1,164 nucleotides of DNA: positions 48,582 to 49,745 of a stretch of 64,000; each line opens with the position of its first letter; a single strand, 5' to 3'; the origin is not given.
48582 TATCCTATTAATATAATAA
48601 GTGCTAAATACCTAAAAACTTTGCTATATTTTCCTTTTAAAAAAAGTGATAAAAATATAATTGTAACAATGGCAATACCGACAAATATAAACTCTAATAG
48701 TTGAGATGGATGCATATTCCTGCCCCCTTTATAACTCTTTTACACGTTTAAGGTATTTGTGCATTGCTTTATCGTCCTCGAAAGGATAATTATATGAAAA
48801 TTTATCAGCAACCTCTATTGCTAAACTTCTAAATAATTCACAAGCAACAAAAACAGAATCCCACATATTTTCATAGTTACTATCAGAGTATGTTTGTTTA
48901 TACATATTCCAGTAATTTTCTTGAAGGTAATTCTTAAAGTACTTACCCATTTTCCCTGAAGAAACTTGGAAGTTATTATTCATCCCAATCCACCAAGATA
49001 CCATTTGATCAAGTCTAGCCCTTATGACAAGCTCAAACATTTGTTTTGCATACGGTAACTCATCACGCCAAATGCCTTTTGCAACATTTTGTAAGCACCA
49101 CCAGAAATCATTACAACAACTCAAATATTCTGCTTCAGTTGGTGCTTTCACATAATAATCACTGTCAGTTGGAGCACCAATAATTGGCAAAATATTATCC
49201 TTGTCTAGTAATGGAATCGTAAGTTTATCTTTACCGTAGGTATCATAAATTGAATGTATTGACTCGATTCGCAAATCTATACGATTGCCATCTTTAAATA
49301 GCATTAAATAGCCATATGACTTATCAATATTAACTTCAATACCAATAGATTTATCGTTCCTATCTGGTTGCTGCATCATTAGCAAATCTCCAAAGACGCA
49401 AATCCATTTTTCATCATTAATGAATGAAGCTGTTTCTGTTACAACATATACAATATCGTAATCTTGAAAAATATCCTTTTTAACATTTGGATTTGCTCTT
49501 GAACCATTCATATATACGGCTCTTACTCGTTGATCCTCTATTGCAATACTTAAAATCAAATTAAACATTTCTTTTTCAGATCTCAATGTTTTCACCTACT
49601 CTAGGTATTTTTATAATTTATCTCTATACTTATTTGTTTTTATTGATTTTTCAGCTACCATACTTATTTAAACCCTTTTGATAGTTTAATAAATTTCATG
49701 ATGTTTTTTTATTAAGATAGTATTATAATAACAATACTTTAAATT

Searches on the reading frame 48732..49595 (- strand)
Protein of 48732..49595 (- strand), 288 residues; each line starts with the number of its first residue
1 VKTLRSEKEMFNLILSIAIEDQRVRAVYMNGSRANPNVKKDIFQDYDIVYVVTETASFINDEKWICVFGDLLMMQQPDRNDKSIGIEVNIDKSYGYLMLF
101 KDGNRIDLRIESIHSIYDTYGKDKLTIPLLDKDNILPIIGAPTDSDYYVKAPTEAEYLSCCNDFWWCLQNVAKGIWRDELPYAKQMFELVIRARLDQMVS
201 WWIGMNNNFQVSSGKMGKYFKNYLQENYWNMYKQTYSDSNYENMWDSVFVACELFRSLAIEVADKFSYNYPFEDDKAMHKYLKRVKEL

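Call 36: search_protein_families(library=pfam, proteins=[window:48732-49595:-], max_evalue=0.00001)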
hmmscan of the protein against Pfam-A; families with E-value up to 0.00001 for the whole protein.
window:48732-49595:- (288 aa): 1 family
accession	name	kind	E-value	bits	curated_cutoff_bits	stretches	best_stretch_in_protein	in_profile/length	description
PF04439.18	Adenyl_transf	-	3.1e-115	384.6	22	1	4-285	1-279/279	Streptomycin adenylyltransferase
